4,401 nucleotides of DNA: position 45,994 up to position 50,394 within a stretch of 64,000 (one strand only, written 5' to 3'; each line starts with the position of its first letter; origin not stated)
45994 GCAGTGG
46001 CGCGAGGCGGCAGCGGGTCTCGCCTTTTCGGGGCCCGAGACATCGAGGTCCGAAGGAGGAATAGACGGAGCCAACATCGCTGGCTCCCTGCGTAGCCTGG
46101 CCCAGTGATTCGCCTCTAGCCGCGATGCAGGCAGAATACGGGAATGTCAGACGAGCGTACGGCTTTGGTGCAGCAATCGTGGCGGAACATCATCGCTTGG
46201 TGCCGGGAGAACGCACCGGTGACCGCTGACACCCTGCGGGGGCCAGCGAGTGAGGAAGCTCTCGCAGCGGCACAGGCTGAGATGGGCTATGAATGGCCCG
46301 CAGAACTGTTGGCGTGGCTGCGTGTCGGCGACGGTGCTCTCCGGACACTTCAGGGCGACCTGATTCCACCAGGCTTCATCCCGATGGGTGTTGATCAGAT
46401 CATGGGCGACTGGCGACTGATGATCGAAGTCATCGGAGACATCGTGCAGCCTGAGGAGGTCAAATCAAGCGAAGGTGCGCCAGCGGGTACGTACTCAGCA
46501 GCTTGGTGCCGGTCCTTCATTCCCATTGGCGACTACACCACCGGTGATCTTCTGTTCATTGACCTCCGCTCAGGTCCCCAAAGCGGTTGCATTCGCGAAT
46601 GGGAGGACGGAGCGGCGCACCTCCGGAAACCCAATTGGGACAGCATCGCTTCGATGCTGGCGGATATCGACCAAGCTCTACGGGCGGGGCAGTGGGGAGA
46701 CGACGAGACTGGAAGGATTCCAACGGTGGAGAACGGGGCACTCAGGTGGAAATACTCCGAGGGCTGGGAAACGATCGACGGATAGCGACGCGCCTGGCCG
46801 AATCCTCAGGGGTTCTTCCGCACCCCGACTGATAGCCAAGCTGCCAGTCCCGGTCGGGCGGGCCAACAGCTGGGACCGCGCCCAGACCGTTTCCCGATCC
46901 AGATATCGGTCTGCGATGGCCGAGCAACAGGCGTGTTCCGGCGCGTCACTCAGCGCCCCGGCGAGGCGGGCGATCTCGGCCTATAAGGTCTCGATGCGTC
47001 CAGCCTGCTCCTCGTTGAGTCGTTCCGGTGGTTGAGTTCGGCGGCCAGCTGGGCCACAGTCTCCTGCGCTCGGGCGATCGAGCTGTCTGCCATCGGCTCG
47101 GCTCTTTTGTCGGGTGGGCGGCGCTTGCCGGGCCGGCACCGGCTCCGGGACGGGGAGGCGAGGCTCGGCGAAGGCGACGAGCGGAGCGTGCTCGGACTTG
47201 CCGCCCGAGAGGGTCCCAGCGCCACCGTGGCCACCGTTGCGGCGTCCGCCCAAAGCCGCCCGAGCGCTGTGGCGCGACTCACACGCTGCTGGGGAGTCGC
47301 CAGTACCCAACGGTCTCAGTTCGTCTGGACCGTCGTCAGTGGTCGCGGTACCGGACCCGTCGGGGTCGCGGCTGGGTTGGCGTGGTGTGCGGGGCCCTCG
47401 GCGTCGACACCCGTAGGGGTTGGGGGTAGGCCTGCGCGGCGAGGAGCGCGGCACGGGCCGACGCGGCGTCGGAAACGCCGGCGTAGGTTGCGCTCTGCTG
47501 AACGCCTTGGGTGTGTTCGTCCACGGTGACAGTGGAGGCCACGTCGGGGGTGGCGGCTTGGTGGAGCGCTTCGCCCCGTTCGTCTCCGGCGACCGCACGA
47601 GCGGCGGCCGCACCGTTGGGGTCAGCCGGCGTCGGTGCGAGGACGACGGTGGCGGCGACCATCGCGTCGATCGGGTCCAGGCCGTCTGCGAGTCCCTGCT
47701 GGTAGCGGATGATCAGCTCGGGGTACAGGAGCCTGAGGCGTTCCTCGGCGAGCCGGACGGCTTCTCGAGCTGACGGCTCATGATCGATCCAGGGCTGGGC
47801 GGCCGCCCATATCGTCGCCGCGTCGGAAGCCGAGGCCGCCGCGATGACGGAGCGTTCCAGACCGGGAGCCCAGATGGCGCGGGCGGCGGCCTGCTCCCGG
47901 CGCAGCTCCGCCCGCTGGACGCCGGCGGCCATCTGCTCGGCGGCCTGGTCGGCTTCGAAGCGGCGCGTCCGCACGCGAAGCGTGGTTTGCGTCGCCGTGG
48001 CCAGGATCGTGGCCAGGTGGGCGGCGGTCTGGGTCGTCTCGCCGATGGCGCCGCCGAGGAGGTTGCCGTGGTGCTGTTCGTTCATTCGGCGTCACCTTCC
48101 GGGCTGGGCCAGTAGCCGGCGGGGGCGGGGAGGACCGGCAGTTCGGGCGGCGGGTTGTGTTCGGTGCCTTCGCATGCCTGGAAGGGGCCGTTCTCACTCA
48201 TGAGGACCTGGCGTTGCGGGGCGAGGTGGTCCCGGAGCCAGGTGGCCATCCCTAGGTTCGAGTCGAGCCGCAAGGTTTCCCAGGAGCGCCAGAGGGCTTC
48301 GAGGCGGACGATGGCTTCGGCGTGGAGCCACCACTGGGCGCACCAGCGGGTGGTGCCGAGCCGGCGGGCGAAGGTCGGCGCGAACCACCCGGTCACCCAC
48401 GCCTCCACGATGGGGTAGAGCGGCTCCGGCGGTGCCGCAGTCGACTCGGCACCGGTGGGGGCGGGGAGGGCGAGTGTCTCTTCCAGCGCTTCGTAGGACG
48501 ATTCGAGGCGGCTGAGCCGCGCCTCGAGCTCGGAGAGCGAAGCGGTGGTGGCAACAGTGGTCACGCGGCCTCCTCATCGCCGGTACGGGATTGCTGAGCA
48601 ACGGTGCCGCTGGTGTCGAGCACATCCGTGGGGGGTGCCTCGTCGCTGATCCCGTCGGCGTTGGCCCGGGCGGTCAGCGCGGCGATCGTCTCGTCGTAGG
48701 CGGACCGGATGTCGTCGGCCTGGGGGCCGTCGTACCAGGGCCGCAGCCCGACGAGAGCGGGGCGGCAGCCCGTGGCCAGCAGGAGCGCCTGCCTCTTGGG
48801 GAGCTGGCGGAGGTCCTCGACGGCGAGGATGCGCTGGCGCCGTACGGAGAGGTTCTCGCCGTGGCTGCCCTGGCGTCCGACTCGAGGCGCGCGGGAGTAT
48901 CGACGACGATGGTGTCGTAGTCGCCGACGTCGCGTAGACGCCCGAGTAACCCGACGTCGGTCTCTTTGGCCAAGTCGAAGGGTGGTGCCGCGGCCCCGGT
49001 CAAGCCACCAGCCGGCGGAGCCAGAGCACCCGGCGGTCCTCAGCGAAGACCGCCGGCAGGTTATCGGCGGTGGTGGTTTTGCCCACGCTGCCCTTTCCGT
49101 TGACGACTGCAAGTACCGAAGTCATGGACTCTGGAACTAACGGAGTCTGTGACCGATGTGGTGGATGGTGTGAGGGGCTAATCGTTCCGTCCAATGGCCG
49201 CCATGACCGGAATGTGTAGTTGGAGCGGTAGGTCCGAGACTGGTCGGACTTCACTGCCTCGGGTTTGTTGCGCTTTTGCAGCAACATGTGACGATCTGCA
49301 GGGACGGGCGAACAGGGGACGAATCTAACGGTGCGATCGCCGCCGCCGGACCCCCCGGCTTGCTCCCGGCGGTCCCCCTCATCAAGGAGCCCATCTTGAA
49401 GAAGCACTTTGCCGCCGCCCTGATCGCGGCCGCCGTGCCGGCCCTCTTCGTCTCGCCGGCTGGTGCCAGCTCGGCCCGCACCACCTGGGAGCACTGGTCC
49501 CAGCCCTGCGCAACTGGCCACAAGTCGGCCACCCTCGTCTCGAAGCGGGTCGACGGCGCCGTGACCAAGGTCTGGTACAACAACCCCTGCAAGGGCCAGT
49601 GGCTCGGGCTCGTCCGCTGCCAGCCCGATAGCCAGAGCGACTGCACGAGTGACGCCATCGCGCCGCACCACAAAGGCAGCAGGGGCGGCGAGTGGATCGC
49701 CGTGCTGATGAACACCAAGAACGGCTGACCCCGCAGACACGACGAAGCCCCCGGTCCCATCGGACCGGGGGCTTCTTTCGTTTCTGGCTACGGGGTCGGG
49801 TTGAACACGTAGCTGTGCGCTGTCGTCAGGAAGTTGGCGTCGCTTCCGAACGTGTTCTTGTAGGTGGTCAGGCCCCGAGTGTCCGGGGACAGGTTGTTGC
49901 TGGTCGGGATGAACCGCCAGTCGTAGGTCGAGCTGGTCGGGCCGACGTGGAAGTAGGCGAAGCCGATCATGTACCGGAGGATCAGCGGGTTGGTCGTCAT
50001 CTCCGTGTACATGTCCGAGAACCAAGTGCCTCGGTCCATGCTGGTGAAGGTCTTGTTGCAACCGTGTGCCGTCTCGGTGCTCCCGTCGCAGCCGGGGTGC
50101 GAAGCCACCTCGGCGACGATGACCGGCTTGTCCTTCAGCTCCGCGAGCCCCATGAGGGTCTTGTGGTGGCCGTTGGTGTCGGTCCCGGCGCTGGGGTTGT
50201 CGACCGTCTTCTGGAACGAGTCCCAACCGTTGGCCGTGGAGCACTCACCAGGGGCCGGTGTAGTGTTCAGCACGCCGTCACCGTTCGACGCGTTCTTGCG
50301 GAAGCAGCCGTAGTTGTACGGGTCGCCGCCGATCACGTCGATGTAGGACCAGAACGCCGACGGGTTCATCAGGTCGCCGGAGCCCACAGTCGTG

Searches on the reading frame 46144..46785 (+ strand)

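Call 19: search_protein_families(library=pfam, proteins=[window:46144-46785:+], max_evalue=0.01)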
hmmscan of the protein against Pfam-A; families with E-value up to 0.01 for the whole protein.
window:46144-46785:+ (213 aa): 1 family
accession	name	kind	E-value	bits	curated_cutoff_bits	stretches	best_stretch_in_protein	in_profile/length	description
PF09346.15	SMI1_KNR4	-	3.9e-11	44.1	25.4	1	34-173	1-124/125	SMI1 / KNR4 family (SUKH-1)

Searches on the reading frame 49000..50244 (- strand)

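Call 19: search_protein_families(library=pfam, proteins=[window:49000-50244:-], max_evalue=0.01)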
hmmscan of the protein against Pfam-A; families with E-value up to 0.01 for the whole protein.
window:49000-50244:- (414 aa): 2 families
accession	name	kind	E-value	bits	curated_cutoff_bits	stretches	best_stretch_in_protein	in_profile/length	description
PF01656.29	CbiA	-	0.00026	21.4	25.4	1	378-407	1-31/125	CobQ/CobB/MinD/ParA nucleotide binding domain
PF13614.12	AAA_31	-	0.0011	19.4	27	1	376-407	2-34/177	AAA domain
